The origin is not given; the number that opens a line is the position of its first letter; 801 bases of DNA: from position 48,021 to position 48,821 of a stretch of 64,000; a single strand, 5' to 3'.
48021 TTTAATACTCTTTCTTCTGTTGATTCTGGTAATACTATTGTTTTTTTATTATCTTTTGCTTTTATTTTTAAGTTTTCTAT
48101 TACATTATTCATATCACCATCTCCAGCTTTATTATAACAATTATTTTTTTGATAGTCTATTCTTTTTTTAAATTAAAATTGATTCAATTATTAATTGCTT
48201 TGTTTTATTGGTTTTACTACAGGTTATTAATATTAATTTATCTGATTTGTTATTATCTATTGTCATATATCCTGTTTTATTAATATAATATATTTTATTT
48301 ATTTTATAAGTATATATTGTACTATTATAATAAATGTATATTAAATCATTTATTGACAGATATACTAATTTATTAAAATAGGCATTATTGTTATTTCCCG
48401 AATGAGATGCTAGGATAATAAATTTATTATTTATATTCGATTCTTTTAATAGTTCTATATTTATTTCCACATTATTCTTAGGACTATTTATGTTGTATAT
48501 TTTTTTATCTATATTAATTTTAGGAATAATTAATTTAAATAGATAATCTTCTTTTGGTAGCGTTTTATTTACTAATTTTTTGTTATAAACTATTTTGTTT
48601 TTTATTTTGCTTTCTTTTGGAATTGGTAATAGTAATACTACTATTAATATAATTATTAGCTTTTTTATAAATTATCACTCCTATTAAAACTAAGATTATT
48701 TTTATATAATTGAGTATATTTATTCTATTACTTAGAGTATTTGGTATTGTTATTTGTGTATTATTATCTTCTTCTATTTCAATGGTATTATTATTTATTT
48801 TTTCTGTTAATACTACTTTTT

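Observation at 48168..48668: A small sortase whose membrane-anchor region has no canonical start codon, overlaps the 3' end of its putative substrate gene, and lacks the conserved catalytic Arg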

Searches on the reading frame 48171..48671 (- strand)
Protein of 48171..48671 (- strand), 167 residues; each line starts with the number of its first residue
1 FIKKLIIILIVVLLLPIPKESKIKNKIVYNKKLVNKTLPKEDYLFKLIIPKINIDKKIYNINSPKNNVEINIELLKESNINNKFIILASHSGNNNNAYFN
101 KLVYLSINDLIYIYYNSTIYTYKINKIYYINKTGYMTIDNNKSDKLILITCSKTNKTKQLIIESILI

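Call 5: search_protein_families(library=pfam, proteins=[window:48171-48671:-], max_evalue=1)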
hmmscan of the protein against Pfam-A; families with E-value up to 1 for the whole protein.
seq(167 aa): 1 family
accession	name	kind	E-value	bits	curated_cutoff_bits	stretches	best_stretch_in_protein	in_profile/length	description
PF04203.18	Sortase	-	4e-14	52.9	26.6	1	48-162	2-120/125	Sortase domain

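Call 6: search_protein_families(library=ncbifam, proteins=[window:48171-48671:-], max_evalue=1)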
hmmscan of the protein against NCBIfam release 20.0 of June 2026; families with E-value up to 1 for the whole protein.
seq(167 aa): 6 families
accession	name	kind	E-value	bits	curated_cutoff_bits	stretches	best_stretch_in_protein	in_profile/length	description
NF033745.1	class_C_sortase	subfamily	3.9e-11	43.1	160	1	33-153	81-206/220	class C sortase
TIGR01076.1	sortase_fam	subfamily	5.2e-11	42.5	39.35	1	47-162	3-123/136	sortase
NF058671.1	sortase_SrtD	exception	4e-08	33.2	140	1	24-151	44-168/187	class D sortase, LPxTATN-specific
NF033746.1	class_D_sortase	subfamily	2.7e-07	30.5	165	1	40-151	6-114/135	class D sortase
TIGR03784.1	marine_sortase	equivalog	0.0048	16.5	158.25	1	87-153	95-158/174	class GN sortase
NF033747.1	class_E_sortase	subfamily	0.13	12.1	160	1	87-138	117-168/211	class E sortase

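Call 7: find_homologous_proteins(query=window:48171-48668:-, max_evalue=0.001)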
Query seq(166 aa) (166 aa): 32 proteins with E <= 0.001 among 299 candidates.
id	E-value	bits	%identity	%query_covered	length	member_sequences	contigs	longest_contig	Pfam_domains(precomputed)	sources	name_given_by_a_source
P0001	2.2e-91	322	100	100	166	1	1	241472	PF04203.19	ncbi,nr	ncbi:MAG: sortase [Bacilli bacterium]|nr:sortase [Bacilli bacterium]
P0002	1.5e-50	189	98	60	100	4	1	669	PF04203.19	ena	-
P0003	1.6e-34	137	60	78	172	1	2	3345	PF04203.19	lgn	-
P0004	8.6e-32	128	57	81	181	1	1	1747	PF04203.19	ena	-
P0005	6.0e-31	125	57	77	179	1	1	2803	PF04203.19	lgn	-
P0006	1.0e-30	125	59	75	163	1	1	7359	PF04203.19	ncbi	-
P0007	1.2e-30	124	54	81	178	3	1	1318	PF04203.19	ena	-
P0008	7.1e-30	122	59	77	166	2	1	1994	PF04203.19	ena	-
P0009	1.4e-29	121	49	97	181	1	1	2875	PF04203.19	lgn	-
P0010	2.6e-29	120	57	77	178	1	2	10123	PF04203.19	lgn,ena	-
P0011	1.2e-28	118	60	73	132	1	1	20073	PF04203.19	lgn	-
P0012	1.6e-28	117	60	77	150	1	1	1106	PF04203.19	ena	-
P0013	1.4e-27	114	55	77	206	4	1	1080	PF04203.19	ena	-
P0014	1.6e-27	114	55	77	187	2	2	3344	PF04203.19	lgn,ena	-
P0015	1.4e-26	111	55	77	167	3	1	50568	PF04203.19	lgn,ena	-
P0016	1.4e-26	111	61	66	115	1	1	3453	PF04203.19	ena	-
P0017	2.2e-24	104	47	77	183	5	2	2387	PF04203.19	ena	-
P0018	9.0e-23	99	52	73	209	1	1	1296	PF04203.19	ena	-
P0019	1.1e-21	95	51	73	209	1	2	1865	PF04203.19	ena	-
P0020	5.2e-19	87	43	79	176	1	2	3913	PF04203.19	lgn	-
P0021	1.6e-18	85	49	72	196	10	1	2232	PF04203.19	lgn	-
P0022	1.7e-18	85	46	72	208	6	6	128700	PF04203.19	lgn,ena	-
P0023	2.1e-18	85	43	91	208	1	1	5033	PF04203.19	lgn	-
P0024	2.4e-18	84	44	89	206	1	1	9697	PF04203.19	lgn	-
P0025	1.4e-17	82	42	100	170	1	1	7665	PF04203.19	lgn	-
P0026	1.3e-16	79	48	75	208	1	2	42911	PF04203.19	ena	-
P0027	2.5e-16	78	44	77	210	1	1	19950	PF04203.19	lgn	-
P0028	6.2e-15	73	38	95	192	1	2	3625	PF04203.19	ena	-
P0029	9.1e-15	73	38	95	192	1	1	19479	PF04203.19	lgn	-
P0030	9.7e-15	73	45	72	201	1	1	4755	PF04203.19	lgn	-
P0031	3.8e-13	68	37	85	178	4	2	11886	PF04203.19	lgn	-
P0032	6.9e-13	67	35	81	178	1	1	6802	PF04203.19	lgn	-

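Call 11: search_solved_structures(query=window:48171-48668:-, max_evalue=1, show_alignments=5)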
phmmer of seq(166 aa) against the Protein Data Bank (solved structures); distinct sequences matched with E-value up to 1: 23.
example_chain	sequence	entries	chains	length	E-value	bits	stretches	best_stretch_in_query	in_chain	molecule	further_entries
2kw8_A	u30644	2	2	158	5.3e-09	39.4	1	31-161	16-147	LPXTG-site transpeptidase family protein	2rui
5hu4_A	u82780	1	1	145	3.7e-06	30.1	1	48-158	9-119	Cysteine protease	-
4d70_A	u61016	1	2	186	0.00026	24.2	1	23-160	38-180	SORTASE FAMILY PROTEIN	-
7f87_A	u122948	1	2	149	0.00027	24.1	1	83-154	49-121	Class A sortase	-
7cfj_A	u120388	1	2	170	0.00037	23.6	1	83-154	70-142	Class A sortase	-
3rcc_A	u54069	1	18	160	0.0068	19.6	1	82-163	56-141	Sortase SrtA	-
7s56_A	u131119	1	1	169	0.0077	19.4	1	83-163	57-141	Class A sortase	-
4d7w_A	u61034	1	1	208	0.012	18.8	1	26-153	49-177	SORTASE FAMILY PROTEIN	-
6ixz_A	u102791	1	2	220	0.018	18.2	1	39-153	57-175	Sortase family protein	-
7d6p_A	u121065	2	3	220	0.02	18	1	39-153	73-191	Sortase family protein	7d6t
7s54_A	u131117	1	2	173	0.1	15.7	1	83-156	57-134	Class A sortase, sortase A chimera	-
6bwe_A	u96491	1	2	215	0.17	15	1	85-152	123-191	Putative fimbrial associated sortase-like protein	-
5k9a_A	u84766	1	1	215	0.17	15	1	85-152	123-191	Putative fimbrial associated sortase-like protein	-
24rr_A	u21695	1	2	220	0.18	14.9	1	43-152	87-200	Ebp pilus assembly class C sortase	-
2w1j_A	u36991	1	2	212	0.18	14.9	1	80-152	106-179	PUTATIVE SORTASE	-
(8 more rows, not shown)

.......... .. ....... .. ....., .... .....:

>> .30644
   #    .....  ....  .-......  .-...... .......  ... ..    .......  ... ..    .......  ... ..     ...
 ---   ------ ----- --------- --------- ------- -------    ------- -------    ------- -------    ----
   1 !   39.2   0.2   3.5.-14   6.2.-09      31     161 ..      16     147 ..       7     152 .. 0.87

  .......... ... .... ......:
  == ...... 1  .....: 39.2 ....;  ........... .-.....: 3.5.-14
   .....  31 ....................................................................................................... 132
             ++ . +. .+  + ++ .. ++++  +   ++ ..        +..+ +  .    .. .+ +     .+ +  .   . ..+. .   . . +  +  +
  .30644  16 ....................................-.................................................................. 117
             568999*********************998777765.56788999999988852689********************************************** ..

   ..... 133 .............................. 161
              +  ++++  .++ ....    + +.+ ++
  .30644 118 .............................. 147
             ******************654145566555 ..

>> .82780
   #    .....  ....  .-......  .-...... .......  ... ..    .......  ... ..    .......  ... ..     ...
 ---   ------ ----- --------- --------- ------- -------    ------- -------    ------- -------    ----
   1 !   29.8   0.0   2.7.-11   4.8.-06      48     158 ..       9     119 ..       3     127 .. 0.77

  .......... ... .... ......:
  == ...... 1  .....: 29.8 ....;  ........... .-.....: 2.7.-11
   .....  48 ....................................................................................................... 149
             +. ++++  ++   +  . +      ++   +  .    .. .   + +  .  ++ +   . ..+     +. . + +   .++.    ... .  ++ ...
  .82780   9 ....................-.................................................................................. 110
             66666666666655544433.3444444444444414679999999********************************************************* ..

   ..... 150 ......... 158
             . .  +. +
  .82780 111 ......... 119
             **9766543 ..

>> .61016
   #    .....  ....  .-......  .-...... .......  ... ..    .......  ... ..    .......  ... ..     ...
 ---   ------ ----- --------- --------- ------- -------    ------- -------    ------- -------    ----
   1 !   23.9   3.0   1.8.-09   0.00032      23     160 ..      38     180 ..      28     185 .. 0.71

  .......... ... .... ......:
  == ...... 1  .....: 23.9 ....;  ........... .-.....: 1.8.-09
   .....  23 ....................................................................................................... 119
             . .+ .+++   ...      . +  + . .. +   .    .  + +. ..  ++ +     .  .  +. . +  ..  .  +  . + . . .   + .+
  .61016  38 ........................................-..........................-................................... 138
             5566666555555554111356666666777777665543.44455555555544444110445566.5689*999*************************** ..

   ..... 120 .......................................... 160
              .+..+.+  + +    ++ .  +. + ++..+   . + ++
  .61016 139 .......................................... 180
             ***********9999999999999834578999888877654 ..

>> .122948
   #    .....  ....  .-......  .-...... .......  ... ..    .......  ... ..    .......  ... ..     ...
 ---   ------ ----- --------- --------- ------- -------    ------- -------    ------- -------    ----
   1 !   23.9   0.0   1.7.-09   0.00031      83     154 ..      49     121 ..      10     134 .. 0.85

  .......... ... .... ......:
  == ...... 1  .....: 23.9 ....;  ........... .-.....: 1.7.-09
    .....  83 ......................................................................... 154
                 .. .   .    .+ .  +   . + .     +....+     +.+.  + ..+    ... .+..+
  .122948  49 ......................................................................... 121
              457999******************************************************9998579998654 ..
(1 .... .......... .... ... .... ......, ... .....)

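Call 15: find_related_loci(query=A2, collection=genome_contigs, flank=4000)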
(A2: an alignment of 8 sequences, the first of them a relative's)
Query A2 (166 aa) in genome_contigs; peptide patterns used: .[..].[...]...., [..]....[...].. (x = any residue, [..] = any of these).
311 stretches matched a pattern; 6 encode a relative of the query (tblastn E <= 1e-3); 6 distinct loci.
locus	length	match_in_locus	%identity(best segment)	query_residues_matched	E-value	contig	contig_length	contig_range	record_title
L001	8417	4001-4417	60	32-166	3e-42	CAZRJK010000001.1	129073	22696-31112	MAG TPA_asm: uncultured Muribaculaceae bacterium isolate SRP278969_co1_369 genome assembly, contig: NODE_49_length_12907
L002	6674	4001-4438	51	21-166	3e-34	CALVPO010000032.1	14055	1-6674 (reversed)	MAG: uncultured Bacilli bacterium isolate BRZ_MK__bin36 genome assembly, contig: BRZ_MK__NODE_3110_length_14055_cov_4.67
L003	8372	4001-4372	58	43-166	2e-34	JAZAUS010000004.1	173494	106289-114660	MAG: Bacilli bacterium isolate R95_purified_bin52 k141_795275_length_173494_cov_25.1811, whole genome shotgun sequence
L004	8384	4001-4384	56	39-166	1e-33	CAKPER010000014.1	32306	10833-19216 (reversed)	MAG: uncultured Bacilli bacterium isolate REFINED_METABAT215_TOP10_CONTIGS_1500_ASSEMBLY_K77_MERGED__Hadza_MoBio_hadza-A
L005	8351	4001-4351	44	48-163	2e-19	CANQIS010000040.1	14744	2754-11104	MAG: uncultured Bacilli bacterium isolate Lapin-027__bin63 genome assembly, contig: Lapin-027__NODE_3843_length_14744_co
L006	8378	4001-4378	42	40-165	1e-15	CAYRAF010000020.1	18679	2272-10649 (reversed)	MAG TPA_asm: uncultured Muribaculaceae bacterium isolate SRP278969_co1_652 genome assembly, contig: NODE_3586_length_186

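Call 18: find_related_loci(query=A2, collection=metagenome_contigs, flank=3000)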
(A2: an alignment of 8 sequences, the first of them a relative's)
Query A2 (166 aa) in metagenome_contigs; peptide patterns used: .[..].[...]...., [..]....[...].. (x = any residue, [..] = any of these).
600 stretches matched a pattern (row limit reached: there are more); 4 encode a relative of the query (tblastn E <= 1e-3); 4 distinct loci.
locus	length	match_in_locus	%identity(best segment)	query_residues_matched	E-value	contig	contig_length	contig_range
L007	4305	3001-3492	49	4-166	5e-39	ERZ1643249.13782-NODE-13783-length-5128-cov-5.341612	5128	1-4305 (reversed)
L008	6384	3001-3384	55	39-166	1e-34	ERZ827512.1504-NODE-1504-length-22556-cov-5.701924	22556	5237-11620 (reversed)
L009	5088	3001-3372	59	43-166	1e-29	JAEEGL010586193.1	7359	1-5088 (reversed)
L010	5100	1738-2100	55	43-163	7e-29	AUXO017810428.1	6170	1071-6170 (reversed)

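Call 25: find_encoding_contigs(protein=P0001, flank=4000, max_places=3)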
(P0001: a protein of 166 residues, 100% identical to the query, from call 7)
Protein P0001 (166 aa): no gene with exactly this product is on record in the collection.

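Call 27: list_cluster_members(proteins=[P0001, P0002])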
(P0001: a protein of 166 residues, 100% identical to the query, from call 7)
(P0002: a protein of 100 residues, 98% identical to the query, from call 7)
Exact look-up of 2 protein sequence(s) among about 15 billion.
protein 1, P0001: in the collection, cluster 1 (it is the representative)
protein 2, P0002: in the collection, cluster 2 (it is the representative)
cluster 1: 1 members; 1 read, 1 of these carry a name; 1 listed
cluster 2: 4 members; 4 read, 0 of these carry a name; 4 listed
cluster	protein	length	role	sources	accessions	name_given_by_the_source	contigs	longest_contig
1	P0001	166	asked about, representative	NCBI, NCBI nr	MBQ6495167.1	MAG: sortase [Bacilli bacterium] | sortase [Bacilli bacterium]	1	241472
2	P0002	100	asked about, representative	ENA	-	-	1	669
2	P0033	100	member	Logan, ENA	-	-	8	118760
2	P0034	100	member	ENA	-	-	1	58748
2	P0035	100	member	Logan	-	-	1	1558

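Call 28: find_encoding_contigs(protein=P0033, flank=1500, max_places=10)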
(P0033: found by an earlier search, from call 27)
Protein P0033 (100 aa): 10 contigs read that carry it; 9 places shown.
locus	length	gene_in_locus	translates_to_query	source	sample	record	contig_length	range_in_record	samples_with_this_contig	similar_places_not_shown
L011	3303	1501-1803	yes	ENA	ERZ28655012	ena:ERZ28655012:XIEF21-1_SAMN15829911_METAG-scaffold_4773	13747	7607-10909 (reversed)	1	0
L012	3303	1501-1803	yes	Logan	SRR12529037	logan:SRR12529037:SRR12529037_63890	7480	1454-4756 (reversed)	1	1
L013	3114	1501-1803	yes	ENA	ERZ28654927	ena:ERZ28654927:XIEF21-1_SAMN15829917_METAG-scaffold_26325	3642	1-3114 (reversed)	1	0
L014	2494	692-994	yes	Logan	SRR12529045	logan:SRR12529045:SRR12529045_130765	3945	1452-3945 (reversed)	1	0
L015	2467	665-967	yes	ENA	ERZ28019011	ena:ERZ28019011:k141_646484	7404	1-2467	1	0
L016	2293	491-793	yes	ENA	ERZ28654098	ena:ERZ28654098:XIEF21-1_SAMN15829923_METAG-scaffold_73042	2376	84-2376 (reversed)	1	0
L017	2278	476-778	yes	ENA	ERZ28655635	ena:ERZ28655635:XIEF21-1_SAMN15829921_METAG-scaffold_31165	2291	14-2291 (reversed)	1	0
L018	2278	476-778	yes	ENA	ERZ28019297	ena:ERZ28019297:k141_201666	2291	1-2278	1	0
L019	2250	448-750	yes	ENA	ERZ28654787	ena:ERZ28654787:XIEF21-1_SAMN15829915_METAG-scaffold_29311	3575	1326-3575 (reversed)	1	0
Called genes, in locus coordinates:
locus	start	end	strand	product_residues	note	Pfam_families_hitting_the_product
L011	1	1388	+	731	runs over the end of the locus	PF08341:TED, PF17802:SpaA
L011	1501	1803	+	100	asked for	PF04203:Sortase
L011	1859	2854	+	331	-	PF01515:PTA_PTB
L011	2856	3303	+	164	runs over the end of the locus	-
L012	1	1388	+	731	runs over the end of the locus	PF08341:TED, PF17802:SpaA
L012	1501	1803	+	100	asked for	PF04203:Sortase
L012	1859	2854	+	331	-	PF01515:PTA_PTB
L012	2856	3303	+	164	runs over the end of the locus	-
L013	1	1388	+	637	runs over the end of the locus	?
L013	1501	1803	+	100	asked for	PF04203:Sortase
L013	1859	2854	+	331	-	PF01515:PTA_PTB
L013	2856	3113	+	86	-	?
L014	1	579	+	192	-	?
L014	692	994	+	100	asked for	PF04203:Sortase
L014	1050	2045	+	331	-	PF01515:PTA_PTB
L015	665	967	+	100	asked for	PF04203:Sortase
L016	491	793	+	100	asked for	PF04203:Sortase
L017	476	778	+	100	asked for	PF04203:Sortase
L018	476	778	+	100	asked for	PF04203:Sortase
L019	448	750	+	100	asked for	PF04203:Sortase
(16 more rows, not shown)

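Call 32: predict_structure(alignment_id=A1)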
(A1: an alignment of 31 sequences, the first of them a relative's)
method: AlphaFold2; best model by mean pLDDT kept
length: 166 residues; sequences in the alignment: 31
mean_pLDDT: 82.5   pTM: 0.73
mean pLDDT of the five models: 82.5, 82.3, 82.0, 81.7, 80.8
residues with pLDDT >= 90: 107; 70-90: 19; 50-70: 12; < 50: 28
segments of 3 or more residues with pLDDT < 50: 8-12, 21-39
pLDDT, mean of each block of 10 residues (from residue 1): 50 52 40 41 95 96 92 95 95 89 98 96 98 85 95 93 98
secondary structure, 60 per line:
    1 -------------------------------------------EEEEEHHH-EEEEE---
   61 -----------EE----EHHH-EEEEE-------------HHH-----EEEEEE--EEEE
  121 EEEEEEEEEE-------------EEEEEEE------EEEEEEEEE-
elements in order: E44-48 E53-57 E83-87 E109-114 E117-130 E144-150 E157-165

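Call 33: search_protein_representatives(alignment_id=A1)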
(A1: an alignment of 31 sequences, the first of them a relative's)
Query: 31 sequences, 186 profile positions. Proteins with E-value up to 0.001 (for the whole library): 5641; up to 1e-10: 1440; up to 1e-30: 656. The best 150 are listed.
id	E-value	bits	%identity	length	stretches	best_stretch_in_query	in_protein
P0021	2.9e-56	206.2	-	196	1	6-186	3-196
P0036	6.9e-55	201.7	-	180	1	9-184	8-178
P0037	1.8e-54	200.4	-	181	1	1-183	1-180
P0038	1.1e-53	197.8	-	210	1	5-184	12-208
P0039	2.4e-53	196.7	-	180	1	9-184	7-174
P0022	7.1e-53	195.2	-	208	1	5-185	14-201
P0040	4.2e-52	192.6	-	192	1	3-185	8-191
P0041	2.5e-51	190.1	-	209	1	4-179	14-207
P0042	4.0e-50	186.2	-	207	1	5-184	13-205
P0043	1.5e-49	184.3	-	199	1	3-183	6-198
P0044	2.5e-49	183.6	-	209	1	5-182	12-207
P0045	3.7e-49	183.0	-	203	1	3-183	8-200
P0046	4.9e-49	182.6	-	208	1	5-184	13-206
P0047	1.7e-48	180.9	-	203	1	4-185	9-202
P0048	1.8e-48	180.8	-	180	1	4-181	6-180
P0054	1.0e-47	178.3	-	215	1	5-184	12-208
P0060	9.3e-47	175.2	-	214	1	5-184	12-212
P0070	4.2e-46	173.1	-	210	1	6-185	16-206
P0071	4.4e-46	173.0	-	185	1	6-185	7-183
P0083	1.1e-45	171.7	-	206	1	5-185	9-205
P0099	7.8e-45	169.0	-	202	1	6-179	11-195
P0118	2.5e-44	167.3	-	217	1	1-186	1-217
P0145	7.4e-44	165.8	-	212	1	9-185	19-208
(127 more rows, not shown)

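Call 35: list_cluster_members(proteins=[P0021, P0038, P0045, P0054, P0060, P0070, P0083, P0099, P0118, P0145])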
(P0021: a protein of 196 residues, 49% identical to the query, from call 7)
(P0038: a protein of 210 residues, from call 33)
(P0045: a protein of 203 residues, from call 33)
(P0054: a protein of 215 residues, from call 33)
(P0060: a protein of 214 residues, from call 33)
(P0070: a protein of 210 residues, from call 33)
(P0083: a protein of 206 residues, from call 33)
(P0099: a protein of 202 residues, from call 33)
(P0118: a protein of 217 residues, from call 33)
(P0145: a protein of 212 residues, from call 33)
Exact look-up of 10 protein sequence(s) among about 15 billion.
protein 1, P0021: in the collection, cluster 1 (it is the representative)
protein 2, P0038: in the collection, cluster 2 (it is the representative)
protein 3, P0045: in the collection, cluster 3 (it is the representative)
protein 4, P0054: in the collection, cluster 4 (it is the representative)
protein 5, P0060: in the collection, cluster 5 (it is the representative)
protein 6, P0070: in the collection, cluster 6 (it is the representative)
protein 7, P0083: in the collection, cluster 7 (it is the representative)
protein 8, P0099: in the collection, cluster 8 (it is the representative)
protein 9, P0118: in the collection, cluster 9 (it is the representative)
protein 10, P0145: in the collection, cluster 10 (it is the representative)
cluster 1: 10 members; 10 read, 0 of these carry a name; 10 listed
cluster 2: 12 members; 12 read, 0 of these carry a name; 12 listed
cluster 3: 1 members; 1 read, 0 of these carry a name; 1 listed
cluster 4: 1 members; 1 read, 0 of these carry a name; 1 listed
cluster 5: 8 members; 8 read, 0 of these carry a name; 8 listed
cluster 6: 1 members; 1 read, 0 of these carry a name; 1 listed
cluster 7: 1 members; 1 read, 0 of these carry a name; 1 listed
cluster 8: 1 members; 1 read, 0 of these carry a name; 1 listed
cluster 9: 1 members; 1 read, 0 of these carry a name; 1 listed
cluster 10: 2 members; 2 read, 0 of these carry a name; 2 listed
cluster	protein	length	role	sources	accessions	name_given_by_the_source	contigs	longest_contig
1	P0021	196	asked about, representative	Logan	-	-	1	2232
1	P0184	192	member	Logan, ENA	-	-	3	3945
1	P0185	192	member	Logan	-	-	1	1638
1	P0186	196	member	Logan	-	-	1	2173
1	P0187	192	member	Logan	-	-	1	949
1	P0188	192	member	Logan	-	-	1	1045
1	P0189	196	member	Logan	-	-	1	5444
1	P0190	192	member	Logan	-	-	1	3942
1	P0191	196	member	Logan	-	-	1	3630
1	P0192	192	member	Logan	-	-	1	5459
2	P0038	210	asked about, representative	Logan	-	-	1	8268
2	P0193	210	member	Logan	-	-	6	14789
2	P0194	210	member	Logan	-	-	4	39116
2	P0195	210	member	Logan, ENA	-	-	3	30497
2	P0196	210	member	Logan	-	-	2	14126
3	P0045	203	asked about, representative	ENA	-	-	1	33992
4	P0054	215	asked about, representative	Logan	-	-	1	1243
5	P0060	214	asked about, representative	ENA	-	-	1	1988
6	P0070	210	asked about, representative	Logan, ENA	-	-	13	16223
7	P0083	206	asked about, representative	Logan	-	-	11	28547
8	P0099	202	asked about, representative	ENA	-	-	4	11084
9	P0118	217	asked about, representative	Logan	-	-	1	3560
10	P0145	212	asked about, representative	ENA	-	-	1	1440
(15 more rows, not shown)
